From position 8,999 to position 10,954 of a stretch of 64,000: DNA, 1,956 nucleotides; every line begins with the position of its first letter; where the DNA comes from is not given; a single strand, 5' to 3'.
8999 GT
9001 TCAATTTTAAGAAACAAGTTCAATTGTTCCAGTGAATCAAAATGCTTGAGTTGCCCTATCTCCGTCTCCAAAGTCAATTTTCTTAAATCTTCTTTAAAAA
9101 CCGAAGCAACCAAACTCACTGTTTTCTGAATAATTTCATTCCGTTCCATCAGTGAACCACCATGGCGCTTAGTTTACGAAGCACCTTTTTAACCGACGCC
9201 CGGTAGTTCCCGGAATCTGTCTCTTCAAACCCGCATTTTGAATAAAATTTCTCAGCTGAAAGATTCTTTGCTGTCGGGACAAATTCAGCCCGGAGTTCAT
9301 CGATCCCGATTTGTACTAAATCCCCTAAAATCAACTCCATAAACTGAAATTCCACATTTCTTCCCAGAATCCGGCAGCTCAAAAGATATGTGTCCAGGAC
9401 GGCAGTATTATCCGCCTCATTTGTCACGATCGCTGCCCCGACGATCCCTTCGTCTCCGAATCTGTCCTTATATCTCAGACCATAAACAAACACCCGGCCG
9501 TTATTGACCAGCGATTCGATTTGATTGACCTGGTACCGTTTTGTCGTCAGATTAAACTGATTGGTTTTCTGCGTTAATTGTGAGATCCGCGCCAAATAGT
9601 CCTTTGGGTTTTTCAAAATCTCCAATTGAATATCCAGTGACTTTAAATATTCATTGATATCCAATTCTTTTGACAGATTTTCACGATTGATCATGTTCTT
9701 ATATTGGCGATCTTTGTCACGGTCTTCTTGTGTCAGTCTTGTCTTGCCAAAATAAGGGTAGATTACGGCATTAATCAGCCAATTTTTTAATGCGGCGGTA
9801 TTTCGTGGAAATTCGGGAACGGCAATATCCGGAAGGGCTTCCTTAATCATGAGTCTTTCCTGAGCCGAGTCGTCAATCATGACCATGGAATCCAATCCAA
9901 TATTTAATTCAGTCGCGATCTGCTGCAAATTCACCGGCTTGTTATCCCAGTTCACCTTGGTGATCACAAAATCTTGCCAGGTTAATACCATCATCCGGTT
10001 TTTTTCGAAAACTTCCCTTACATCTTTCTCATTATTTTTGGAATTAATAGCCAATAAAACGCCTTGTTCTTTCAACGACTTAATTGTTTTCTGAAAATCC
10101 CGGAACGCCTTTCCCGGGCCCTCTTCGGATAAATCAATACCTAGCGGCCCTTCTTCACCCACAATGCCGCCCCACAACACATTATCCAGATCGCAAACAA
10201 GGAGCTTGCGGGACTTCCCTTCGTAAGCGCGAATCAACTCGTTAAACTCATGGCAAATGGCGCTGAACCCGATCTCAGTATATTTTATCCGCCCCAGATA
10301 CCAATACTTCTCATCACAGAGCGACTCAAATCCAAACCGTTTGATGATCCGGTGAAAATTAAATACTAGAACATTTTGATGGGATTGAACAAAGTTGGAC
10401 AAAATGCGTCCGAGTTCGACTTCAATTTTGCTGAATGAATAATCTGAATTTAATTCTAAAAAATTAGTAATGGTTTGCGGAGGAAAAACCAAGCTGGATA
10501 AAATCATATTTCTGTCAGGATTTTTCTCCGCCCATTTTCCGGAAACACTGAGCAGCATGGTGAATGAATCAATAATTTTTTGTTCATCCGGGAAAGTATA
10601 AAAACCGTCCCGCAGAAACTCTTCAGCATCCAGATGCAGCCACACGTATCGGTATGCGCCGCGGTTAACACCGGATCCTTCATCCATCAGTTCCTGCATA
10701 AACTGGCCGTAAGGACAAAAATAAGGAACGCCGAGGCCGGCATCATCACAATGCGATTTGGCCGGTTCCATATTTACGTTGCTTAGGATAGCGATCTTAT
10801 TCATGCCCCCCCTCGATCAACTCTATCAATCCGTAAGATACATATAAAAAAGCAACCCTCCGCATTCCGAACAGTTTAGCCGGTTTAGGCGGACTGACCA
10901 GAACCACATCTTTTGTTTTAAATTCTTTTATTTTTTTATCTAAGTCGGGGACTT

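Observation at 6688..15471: Arn-like lipid-linked amino-sugar pathway augmented with an FkbH / ACP / GNAT acylation module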

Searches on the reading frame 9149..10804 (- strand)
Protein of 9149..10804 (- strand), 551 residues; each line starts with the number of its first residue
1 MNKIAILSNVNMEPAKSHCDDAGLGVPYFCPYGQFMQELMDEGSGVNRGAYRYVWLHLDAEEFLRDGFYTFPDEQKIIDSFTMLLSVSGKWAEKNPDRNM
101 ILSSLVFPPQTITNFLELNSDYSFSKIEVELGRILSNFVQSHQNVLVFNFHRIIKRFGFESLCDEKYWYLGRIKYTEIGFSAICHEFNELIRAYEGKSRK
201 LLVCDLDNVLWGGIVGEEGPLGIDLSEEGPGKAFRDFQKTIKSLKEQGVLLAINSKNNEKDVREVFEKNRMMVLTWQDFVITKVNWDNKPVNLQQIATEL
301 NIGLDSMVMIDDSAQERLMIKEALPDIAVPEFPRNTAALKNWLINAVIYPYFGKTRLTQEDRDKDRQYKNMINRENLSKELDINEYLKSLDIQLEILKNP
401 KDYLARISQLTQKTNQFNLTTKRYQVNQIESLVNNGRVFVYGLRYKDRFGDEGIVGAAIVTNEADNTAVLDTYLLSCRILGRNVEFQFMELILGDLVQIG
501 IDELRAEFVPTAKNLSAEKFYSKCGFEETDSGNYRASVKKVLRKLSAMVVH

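Call 3: search_protein_families(library=pfam, proteins=[window:9149-10804:-], max_evalue=0.01)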
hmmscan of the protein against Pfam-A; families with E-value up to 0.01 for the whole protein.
window:9149-10804:- (551 aa): 2 families
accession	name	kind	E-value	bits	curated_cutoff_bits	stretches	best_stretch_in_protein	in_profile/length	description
PF13419.12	HAD_2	-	5.3e-05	23.8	23.8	1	232-314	79-162/178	Haloacid dehalogenase-like hydrolase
PF00702.32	Hydrolase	-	0.00027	21.8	26.4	1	229-323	95-190/191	haloacid dehalogenase-like hydrolase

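Call 4: search_protein_families(library=ncbifam, proteins=[window:9149-10804:-], max_evalue=0.01)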
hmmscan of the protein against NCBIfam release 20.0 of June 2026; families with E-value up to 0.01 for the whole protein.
window:9149-10804:- (551 aa): 2 families
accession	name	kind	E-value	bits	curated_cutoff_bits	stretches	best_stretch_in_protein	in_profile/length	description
TIGR01686.1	FkbH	subfamily_domain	5e-83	278.9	146.65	1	199-529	3-322/323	FkbH domain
TIGR01681.1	HAD-SF-IIIC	subfamily_domain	5.2e-17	62.9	35.75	1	200-318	1-126/132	HAD-IIIC family phosphatase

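Call 8: search_solved_structures(query=window:9149-10804:-, max_evalue=1, show_alignments=2)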
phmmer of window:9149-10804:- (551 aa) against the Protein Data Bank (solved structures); distinct sequences matched with E-value up to 1: 4.
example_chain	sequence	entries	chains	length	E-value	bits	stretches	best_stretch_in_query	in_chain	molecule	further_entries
3slr_A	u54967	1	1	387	1.7e-41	145.8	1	125-341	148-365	uncharacterized protein BF1531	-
2bv6_A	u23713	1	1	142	0.023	16.6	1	262-306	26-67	HTH-TYPE TRANSCRIPTIONAL REGULATOR MGRA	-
8wab_A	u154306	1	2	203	0.7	11.7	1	239-314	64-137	DNRLRE domain-containing protein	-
1vhn_A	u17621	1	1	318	0.96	11.3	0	37-86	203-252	putative flavin oxidoreductase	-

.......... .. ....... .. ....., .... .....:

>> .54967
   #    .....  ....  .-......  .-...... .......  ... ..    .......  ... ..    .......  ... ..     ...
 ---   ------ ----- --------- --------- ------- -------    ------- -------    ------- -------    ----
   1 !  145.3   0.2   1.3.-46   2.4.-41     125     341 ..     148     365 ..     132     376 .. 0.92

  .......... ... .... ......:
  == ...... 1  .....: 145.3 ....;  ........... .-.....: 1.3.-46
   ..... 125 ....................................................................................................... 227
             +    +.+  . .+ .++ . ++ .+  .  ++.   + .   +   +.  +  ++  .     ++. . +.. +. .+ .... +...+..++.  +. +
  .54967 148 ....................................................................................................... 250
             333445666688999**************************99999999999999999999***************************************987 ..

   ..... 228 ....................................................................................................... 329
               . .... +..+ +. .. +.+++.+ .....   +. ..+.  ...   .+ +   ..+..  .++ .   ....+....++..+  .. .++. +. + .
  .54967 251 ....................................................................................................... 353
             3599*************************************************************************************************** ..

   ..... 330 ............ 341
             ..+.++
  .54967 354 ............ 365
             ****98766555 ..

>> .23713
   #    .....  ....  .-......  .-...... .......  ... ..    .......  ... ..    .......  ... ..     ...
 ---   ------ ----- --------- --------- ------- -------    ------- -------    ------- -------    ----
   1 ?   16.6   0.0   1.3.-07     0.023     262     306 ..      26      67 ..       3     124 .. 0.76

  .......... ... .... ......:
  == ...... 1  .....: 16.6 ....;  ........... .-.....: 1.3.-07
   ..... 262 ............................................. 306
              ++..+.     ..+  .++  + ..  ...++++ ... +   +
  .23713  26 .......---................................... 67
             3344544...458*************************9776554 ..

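Call 9: find_homologous_proteins(query=window:9149-10804:-, max_evalue=1e-10)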
Query window:9149-10804:- (551 aa): 7110 proteins with E <= 1e-10 among 8000 candidates; the best 120 are listed.
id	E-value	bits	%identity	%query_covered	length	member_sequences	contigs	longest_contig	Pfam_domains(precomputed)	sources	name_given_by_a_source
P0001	0.0e+0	1232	100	98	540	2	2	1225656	-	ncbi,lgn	-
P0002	4.0e-259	879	68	100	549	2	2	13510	-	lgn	-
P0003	2.5e-248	843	67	100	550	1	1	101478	-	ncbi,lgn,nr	ncbi:MAG: HAD-IIIC family phosphatase [Candidatus Omnitrophica bacterium]|nr:HAD-IIIC family phospha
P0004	1.7e-218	745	68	85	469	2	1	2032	-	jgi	jgi:FkbH-like protein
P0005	1.4e-184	633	52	98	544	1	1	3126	-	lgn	-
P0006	4.7e-180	618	50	98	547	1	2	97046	-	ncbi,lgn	-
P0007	3.0e-163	562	47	99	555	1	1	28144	-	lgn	-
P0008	4.1e-161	555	45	99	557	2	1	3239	-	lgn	-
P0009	2.6e-159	549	44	98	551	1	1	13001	-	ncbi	-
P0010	8.7e-158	544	47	99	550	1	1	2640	-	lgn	-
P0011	1.8e-157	543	45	99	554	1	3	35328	-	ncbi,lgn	-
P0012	2.2e-156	540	45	99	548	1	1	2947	-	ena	-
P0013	2.8e-156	540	46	99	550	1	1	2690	-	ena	-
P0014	6.2e-153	528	44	100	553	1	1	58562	PF21211.4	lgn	-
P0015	7.4e-153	528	45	99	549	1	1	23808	-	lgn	-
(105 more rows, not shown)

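Call 10: find_encoding_contigs(protein=window:9149-10804:-, flank=10000, max_places=6)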
Protein window:9149-10804:- (551 aa): 2 contigs read that carry it; 1 place shown.
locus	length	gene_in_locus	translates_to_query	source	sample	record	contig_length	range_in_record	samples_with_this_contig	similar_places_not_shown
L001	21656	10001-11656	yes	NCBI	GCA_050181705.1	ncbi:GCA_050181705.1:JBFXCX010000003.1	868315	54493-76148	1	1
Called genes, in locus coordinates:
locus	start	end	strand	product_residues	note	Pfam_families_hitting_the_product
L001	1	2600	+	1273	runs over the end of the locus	PF00150:Cellulase, PF02449:Glyco_hydro_42 (weak)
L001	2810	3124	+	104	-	-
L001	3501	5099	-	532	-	-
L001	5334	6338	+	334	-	PF01408:GFO_IDH_MocA, PF02894:GFO_IDH_MocA_C (weak), PF22725:GFO_IDH_MocA_C3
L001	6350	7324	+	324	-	PF01073:3Beta_HSD, PF01370:Epimerase, PF02719:Polysacc_synt_2, PF04321:RmlD_sub_bind (weak), PF07993:NAD_binding_4, PF13460:NAD_binding_10, PF16363:GDP_Man_Dehyd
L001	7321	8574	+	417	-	PF01041:DegT_DnrJ_EryC1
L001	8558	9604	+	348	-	-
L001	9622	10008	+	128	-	PF13669:Glyoxalase_4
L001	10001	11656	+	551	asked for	-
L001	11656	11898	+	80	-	PF00550:PP-binding (weak)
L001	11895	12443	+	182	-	PF13302:Acetyltransf_3, PF13420:Acetyltransf_4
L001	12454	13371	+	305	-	PF00535:Glycos_transf_2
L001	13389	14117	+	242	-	PF13489:Methyltransf_23, PF08241:Methyltransf_11, PF08242:Methyltransf_12, PF13649:Methyltransf_25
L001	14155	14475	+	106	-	PF01588:tRNA_bind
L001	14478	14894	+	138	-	PF01894:YjbQ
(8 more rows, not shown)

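Call 11: find_encoding_contigs(protein=P0003, flank=10000, max_places=2)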
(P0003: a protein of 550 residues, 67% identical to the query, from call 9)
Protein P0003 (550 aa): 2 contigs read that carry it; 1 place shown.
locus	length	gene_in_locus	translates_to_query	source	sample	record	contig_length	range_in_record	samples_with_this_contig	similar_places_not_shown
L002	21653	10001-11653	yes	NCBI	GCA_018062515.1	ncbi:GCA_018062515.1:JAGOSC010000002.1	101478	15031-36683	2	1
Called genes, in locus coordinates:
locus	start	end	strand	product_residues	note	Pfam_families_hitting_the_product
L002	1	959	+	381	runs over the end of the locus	PF13472:Lipase_GDSL_2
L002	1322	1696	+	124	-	PF02537:CRCB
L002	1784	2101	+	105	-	-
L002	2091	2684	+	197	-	-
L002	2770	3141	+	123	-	PF00072:Response_reg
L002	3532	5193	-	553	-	-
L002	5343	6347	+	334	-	PF01408:GFO_IDH_MocA, PF02894:GFO_IDH_MocA_C (weak), PF22725:GFO_IDH_MocA_C3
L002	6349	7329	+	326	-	PF01073:3Beta_HSD, PF01370:Epimerase, PF02719:Polysacc_synt_2, PF07993:NAD_binding_4, PF16363:GDP_Man_Dehyd, PF13460:NAD_binding_10 (weak)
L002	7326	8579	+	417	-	PF01041:DegT_DnrJ_EryC1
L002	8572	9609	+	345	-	-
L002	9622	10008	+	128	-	PF13669:Glyoxalase_4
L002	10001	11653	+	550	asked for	-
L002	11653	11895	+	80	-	-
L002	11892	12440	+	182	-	PF13302:Acetyltransf_3, PF13420:Acetyltransf_4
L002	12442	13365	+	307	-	PF00535:Glycos_transf_2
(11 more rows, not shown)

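Call 12: find_encoding_contigs(protein=P0006, flank=10000, max_places=2)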
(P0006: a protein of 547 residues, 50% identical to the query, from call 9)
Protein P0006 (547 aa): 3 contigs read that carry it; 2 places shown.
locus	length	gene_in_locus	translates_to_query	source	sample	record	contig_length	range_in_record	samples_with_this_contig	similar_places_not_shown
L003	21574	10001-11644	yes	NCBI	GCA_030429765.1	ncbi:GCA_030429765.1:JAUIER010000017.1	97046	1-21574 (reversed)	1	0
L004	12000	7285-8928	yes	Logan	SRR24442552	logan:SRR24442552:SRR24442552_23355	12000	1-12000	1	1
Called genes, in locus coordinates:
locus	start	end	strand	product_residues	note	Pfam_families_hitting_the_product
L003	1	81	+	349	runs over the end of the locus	PF01032:FecCD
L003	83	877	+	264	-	PF00005:ABC_tran, PF02463:SMC_N (weak), PF13166:AAA_13 (faint)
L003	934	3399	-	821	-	PF00989:PAS, PF13188:PAS_8 (weak), PF08448:PAS_4 (weak), PF13426:PAS_9, PF01590:GAF, PF13185:GAF_2, PF13492:GAF_3, PF00990:GGDEF, +1 more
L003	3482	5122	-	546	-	-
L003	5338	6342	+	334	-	PF01408:GFO_IDH_MocA, PF03447:NAD_binding_3 (weak), PF02894:GFO_IDH_MocA_C, PF22725:GFO_IDH_MocA_C3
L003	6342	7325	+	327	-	PF01073:3Beta_HSD, PF01370:Epimerase, PF02719:Polysacc_synt_2, PF04321:RmlD_sub_bind, PF07993:NAD_binding_4, PF16363:GDP_Man_Dehyd, PF13460:NAD_binding_10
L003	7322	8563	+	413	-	PF01041:DegT_DnrJ_EryC1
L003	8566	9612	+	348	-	-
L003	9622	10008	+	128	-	PF13669:Glyoxalase_4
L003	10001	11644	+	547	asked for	-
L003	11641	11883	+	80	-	PF00550:PP-binding (weak)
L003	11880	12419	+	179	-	PF13302:Acetyltransf_3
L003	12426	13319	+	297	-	PF00535:Glycos_transf_2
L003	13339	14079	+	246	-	PF13489:Methyltransf_23, PF13649:Methyltransf_25, PF08241:Methyltransf_11, PF08242:Methyltransf_12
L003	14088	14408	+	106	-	PF01588:tRNA_bind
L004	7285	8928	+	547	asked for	-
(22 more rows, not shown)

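Call 13: find_encoding_contigs(protein=P0002, flank=10000, max_places=2)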
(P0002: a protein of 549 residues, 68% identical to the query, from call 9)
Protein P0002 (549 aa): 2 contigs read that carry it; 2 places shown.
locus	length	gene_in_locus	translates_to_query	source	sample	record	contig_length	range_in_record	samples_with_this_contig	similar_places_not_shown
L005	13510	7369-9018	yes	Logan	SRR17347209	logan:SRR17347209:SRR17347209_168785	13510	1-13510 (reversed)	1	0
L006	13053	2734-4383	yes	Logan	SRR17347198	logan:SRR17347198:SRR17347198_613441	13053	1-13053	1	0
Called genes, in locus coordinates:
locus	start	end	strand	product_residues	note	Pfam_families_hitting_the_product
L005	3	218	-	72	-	?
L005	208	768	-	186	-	PF10543:ORF6N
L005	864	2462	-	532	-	-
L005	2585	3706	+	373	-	PF01408:GFO_IDH_MocA, PF02894:GFO_IDH_MocA_C (weak), PF22725:GFO_IDH_MocA_C3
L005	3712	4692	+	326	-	PF01073:3Beta_HSD, PF01370:Epimerase, PF02719:Polysacc_synt_2, PF04321:RmlD_sub_bind (weak), PF07993:NAD_binding_4, PF16363:GDP_Man_Dehyd, PF13460:NAD_binding_10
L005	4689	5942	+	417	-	PF01041:DegT_DnrJ_EryC1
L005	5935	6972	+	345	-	-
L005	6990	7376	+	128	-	PF13669:Glyoxalase_4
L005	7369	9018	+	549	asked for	-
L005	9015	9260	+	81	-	PF00550:PP-binding (weak)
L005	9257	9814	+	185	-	PF13302:Acetyltransf_3, PF13420:Acetyltransf_4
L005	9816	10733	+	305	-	PF00535:Glycos_transf_2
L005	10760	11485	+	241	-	PF13489:Methyltransf_23, PF08241:Methyltransf_11, PF08242:Methyltransf_12, PF13649:Methyltransf_25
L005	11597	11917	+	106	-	PF01588:tRNA_bind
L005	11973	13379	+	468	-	PF04715:, PF00425:Chorismate_bind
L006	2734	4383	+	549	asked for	-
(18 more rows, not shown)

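Call 26: find_related_loci(query=A1, collection=genome_contigs, flank=10000)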
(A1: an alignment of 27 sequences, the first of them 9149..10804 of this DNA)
Query A1 (551 aa) in genome_contigs; peptide patterns used: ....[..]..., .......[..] (x = any residue, [..] = any of these).
599 stretches matched a pattern (row limit reached: there are more); 598 encode a relative of the query (tblastn E <= 1e-3); the best 80 are kept; 80 distinct loci.
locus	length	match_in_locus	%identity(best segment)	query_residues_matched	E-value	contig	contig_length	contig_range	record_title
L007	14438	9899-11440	36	3-526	7e-105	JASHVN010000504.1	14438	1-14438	MAG: Xanthobacteraceae bacterium isolate JOPF206 JOPF_AWAY_contig_945638, whole genome shotgun sequence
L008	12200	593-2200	35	2-526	8e-97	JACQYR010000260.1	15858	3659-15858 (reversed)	MAG: Desulfarculus sp. isolate NC_groundwater_1546_Pr4_S-0.65um_67_8 SR1-18-Sp65_coassembly_scaffold_577556, whole genom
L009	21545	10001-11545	38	3-527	1e-96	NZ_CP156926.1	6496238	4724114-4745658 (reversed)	Sporomusa aerivorans strain DSM 13326 chromosome, complete genome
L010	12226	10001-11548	36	19-530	4e-93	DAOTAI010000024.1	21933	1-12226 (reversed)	MAG TPA_asm: Acidobacteriota bacterium isolate AMR_MDS_2037 NODE_1949_length_21933_cov_4.608831, whole genome shotgun se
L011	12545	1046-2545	35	28-528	6e-93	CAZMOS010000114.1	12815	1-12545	MAG TPA_asm: uncultured Lentimicrobiaceae bacterium isolate binchicken_co64_129 genome assembly, contig: NODE_3609_lengt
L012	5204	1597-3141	36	3-526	8e-92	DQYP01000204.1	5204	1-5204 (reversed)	MAG TPA_asm: Thermotogaceae bacterium isolate HyVt-16 Ga0136651_10009959, whole genome shotgun sequence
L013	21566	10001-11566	34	32-551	2e-91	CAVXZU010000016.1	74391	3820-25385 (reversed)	MAG: uncultured delta proteobacterium isolate MFD02923.bin.2.45 genome assembly, contig: contig_26435, whole genome shot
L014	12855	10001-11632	32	3-535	3e-90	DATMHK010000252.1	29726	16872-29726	MAG TPA_asm: Gemmatimonadaceae bacterium isolate SMAG_U13513 k141_1133277, whole genome shotgun sequence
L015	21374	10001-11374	37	28-528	1e-89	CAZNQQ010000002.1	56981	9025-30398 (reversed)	MAG TPA_asm: uncultured Candidatus Saccharibacteria bacterium isolate SRP200020_co5_61 genome assembly, contig: NODE_779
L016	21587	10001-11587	36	3-533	3e-89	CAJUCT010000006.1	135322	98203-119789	MAG TPA_asm: uncultured Acetatifactor sp. isolate MGBC118768 genome assembly, contig: MGBC118768.6, whole genome shotgun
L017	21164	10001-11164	39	144-531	7e-89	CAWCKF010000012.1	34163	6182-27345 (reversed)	MAG: uncultured Acidobacteriaceae bacterium isolate MFD01231.bin.2.65 genome assembly, contig: contig_38794, whole genom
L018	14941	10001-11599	33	3-526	2e-88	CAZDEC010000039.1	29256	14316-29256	MAG TPA_asm: uncultured Thioalkalispiraceae bacterium isolate SRP128015_co1_443 genome assembly, contig: NODE_1824_lengt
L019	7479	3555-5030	35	44-550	4e-88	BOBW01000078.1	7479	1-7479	Spirochaetia bacterium PG1894_85 DNA, sequence078, whole genome shotgun sequence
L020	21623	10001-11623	33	5-532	5e-88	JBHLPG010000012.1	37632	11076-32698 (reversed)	MAG: Promethearchaeota archaeon isolate DZ3S.51 DZ3S.51@2488, whole genome shotgun sequence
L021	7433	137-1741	34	3-530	4e-88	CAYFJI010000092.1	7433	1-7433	MAG TPA_asm: uncultured Acidiferrobacteraceae bacterium isolate ERP001736_co2_377 genome assembly, contig: NODE_5533_len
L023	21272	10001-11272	38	116-538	1e-87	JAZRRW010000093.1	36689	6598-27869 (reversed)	MAG: Lachnospiraceae bacterium isolate T1900045350_YK20190040.MAGScoT_cleanbin_000027 SGB_6747_k141_1394491, whole genom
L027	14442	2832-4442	34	3-550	4e-86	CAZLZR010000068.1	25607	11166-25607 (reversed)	MAG TPA_asm: uncultured Acetivibrio sp. isolate binchicken_co152_19 genome assembly, contig: NODE_2198_length_25607_cov_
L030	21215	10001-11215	39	135-541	1e-85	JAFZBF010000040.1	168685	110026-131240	MAG: Bacteroidales bacterium isolate RGIG7608 Water_buffalos_Omasum-5__c1033242, whole genome shotgun sequence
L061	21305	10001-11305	37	99-526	3e-81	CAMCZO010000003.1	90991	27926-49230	MAG: Chitinophaga pinensis isolate MsH-01oct19-162 genome assembly, contig: MsH-01oct19-C322, whole genome shotgun seque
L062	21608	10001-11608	31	3-531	9e-81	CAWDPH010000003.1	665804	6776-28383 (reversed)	MAG: uncultured Acidobacteriaceae bacterium isolate MFD09222.bin.1.150 genome assembly, contig: contig_40394, whole geno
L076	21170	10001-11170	37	135-526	1e-80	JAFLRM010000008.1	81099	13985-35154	MAG: Acetatifactor sp. isolate HAN001 Seq8, whole genome shotgun sequence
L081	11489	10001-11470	34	3-485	3e-79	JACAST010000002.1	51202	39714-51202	Marine Group I thaumarchaeote strain N8 AC-661-N08_C743536, whole genome shotgun sequence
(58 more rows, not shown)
